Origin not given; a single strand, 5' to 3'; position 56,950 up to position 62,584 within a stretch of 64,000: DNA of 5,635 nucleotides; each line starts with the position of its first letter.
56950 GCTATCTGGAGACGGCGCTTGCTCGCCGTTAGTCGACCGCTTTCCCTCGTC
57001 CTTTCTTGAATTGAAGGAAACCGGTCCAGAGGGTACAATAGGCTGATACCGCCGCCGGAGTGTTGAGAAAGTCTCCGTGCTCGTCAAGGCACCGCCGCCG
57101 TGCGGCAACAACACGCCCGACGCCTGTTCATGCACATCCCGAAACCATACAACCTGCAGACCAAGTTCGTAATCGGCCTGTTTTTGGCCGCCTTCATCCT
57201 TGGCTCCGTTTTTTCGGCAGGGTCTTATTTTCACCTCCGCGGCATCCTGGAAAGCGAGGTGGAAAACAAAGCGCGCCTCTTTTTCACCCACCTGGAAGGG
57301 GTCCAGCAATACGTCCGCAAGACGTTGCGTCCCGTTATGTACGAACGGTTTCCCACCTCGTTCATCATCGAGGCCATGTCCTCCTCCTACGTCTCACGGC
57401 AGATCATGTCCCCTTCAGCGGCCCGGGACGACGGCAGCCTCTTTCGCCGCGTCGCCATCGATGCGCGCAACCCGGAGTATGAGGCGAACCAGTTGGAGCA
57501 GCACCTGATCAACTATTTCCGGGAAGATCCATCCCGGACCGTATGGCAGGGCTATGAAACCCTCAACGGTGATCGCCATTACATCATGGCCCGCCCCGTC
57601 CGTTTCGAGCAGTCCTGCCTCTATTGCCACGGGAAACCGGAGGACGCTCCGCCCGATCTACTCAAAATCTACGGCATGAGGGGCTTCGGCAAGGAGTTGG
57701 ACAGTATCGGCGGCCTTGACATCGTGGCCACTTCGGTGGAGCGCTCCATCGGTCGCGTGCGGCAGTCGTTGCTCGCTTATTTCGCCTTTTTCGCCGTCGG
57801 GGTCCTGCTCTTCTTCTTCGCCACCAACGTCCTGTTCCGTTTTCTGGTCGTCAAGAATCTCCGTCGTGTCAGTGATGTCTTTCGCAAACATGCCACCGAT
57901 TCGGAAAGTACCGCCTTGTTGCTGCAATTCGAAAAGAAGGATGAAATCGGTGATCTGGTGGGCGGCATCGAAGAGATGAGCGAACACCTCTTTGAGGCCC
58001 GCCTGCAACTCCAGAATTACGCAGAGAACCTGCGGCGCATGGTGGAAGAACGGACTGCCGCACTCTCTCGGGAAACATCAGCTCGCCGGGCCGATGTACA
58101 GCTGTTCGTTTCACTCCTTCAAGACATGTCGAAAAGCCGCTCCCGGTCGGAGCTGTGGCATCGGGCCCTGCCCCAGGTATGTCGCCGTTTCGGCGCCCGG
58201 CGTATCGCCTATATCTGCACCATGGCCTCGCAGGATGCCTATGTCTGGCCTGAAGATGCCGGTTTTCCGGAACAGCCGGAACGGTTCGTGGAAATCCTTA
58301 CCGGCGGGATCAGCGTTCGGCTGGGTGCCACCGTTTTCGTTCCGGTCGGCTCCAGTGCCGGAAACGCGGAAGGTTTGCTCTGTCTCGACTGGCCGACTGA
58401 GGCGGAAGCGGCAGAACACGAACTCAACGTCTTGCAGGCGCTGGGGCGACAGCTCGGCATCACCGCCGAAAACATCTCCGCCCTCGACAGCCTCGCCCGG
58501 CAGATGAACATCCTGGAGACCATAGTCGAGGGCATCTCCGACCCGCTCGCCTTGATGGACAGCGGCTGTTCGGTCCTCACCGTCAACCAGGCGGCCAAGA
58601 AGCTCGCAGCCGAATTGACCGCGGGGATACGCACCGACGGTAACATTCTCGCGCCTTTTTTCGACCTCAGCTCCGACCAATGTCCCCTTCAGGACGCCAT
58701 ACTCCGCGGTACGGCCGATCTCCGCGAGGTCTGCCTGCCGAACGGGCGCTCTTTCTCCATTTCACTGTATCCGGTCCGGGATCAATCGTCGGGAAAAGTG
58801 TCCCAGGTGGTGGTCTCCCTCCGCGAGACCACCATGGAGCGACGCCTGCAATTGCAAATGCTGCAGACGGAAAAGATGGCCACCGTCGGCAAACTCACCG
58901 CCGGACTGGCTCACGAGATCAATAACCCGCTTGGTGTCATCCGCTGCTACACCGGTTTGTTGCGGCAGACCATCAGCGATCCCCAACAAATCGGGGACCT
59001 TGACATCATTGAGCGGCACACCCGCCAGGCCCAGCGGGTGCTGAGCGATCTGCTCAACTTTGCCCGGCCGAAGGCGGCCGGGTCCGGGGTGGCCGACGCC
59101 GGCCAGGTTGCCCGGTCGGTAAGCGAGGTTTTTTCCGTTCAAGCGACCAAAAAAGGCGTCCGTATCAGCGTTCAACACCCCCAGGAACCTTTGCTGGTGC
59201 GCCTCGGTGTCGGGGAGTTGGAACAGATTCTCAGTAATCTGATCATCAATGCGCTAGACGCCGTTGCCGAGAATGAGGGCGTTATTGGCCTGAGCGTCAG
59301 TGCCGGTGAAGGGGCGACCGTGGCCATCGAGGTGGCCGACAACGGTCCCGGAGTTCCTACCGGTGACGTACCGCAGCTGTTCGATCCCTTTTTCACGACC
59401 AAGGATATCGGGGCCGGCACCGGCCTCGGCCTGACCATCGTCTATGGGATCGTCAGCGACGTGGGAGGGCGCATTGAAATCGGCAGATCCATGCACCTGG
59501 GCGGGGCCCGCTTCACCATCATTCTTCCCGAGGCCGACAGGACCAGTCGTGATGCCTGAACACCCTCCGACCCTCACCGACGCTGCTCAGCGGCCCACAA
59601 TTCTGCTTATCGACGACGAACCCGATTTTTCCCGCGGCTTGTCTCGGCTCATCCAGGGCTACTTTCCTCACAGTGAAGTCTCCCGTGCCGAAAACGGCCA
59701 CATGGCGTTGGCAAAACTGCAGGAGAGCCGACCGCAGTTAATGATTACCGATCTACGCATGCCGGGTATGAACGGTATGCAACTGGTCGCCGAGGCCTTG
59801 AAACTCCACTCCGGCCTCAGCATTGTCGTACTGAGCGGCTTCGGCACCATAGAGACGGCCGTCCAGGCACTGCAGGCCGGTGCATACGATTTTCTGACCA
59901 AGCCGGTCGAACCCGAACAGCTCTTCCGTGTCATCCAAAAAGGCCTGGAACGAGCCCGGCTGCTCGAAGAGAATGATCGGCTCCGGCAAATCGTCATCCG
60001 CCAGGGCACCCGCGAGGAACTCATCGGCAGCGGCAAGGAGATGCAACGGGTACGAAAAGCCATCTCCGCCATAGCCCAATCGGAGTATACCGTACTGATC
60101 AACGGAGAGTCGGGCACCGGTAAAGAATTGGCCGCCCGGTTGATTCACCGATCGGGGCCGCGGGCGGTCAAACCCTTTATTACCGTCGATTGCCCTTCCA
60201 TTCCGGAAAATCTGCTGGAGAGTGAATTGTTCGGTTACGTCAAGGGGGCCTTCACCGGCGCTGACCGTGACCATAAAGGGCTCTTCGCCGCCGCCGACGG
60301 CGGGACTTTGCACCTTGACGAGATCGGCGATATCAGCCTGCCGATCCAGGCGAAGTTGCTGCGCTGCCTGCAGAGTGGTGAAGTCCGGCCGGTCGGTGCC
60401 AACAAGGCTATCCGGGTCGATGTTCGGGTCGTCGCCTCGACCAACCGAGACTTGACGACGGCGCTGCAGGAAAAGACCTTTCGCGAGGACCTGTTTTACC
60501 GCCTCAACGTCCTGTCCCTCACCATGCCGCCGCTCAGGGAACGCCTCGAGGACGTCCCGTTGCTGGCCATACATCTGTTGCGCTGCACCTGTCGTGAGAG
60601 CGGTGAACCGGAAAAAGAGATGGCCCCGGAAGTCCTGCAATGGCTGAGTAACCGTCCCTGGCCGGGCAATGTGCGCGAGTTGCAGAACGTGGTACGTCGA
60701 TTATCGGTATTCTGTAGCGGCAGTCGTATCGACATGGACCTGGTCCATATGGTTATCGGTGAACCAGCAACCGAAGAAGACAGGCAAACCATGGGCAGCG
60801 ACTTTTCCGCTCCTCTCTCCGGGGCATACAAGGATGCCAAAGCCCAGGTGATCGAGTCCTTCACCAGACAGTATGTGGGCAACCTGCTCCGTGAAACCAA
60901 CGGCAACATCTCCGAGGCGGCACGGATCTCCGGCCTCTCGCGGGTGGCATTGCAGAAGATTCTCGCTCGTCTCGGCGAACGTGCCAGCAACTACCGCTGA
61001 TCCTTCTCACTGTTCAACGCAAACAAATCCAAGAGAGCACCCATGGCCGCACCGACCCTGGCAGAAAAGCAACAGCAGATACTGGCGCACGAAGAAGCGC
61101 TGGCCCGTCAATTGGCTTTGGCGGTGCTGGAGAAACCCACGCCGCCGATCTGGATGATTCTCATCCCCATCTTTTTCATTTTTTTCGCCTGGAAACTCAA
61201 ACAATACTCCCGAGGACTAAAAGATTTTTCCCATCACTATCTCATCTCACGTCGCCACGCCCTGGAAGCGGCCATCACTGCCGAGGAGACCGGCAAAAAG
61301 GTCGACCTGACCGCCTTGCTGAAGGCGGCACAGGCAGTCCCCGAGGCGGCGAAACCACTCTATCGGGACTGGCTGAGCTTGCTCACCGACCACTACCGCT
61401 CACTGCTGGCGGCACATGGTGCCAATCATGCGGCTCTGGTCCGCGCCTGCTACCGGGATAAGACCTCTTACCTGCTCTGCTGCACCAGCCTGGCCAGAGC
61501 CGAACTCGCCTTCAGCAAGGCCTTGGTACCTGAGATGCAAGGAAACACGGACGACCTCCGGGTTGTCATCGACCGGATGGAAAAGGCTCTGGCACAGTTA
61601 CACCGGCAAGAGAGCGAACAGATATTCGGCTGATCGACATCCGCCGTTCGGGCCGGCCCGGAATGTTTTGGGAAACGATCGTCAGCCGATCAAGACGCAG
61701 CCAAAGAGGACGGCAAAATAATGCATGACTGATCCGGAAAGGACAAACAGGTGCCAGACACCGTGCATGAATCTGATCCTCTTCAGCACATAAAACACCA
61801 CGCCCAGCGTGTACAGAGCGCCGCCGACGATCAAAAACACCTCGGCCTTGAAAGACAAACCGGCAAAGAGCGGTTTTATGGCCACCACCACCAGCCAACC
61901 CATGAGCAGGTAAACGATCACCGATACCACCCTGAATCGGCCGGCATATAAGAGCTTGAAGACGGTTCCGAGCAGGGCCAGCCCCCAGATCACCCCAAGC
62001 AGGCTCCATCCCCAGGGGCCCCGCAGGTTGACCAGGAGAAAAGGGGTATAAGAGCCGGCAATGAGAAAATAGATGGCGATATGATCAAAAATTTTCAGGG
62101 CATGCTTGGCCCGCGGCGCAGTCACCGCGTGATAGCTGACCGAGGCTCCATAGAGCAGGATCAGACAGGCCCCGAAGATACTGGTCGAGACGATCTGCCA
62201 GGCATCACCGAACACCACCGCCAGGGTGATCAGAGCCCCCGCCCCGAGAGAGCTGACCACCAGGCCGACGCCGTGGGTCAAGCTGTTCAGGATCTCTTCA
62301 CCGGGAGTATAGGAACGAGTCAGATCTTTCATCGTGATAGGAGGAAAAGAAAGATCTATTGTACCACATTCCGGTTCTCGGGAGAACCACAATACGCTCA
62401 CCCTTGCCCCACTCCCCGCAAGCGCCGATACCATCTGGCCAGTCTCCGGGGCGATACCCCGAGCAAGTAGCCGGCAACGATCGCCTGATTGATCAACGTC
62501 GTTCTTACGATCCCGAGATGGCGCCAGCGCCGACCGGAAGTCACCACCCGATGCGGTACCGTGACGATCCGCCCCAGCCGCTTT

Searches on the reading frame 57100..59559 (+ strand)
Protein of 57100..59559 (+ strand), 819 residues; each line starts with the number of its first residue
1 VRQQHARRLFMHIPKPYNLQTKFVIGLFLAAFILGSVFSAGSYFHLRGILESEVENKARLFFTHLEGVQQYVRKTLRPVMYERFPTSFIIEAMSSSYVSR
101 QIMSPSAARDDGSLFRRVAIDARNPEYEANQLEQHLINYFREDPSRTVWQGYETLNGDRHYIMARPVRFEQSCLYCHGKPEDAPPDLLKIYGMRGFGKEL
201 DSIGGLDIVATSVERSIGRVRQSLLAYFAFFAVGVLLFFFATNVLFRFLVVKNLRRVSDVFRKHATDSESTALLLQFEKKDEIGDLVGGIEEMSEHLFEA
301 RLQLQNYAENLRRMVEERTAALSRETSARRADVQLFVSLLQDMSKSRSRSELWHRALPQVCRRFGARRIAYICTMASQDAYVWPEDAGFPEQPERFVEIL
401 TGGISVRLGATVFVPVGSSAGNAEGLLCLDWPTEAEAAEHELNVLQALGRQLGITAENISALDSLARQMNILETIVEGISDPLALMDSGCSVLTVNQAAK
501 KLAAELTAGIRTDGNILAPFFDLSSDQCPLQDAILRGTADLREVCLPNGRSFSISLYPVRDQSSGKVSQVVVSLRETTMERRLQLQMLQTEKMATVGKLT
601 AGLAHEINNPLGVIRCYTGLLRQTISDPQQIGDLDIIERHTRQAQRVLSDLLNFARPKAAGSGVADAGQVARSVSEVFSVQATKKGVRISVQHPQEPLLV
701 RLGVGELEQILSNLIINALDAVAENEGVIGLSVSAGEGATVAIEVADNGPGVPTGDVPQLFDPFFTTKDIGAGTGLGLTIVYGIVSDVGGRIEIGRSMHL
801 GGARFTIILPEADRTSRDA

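Call 30: search_protein_families(library=pfam, proteins=[window:57100-59559:+], max_evalue=0.00001)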
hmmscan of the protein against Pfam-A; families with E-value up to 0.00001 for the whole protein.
window:57100-59559:+ (819 aa): 3 families
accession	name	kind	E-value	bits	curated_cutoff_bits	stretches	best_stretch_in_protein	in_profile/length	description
PF11845.13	Tll0287-like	-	7.1e-33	114.5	24.1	1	50-210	4-142/144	Tll0287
PF02518.31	HATPase_c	-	1.9e-22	80.2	26.4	1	706-812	5-110/111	Histidine kinase-, DNA gyrase B-, and HSP90-like ATPase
PF00512.31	HisKA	-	6e-13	49.1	26.9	1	597-658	3-64/66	His Kinase A (phospho-acceptor) domain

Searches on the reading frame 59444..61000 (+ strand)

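Call 30: search_protein_families(library=pfam, proteins=[window:59444-61000:+], max_evalue=0.00001)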
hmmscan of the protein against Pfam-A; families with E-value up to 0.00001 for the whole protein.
window:59444-61000:+ (518 aa): 4 families
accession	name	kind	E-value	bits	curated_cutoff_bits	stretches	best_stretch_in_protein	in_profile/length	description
PF00158.32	Sigma54_activat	-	7.6e-68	227.9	20.2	1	193-359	1-167/168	Sigma-54 interaction domain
PF00072.30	Response_reg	-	1.2e-26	93.4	30.2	1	53-164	1-110/111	Response regulator receiver domain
PF14532.12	Sigma54_activ_2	-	3.7e-22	79.5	25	1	194-364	1-138/138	Sigma-54 interaction domain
PF25601.1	AAA_lid_14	-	1.1e-20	73.7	27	1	365-446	1-82/87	AAA+ ATPase lid domain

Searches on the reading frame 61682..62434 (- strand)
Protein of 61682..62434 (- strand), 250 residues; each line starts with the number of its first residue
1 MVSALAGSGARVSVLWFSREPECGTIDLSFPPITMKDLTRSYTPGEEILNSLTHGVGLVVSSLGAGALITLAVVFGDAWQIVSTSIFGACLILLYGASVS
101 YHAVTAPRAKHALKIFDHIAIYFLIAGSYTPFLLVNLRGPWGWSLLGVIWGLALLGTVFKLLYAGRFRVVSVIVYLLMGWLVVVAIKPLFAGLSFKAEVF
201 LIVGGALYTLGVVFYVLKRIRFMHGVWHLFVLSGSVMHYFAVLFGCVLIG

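Call 30: search_protein_families(library=pfam, proteins=[window:61682-62434:-], max_evalue=0.00001)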
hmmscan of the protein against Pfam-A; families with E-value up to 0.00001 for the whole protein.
window:61682-62434:- (250 aa): 1 family
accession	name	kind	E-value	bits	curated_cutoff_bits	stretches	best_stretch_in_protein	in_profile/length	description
PF03006.26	HlyIII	-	1.7e-38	133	26.2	1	46-239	5-224/224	Haemolysin-III related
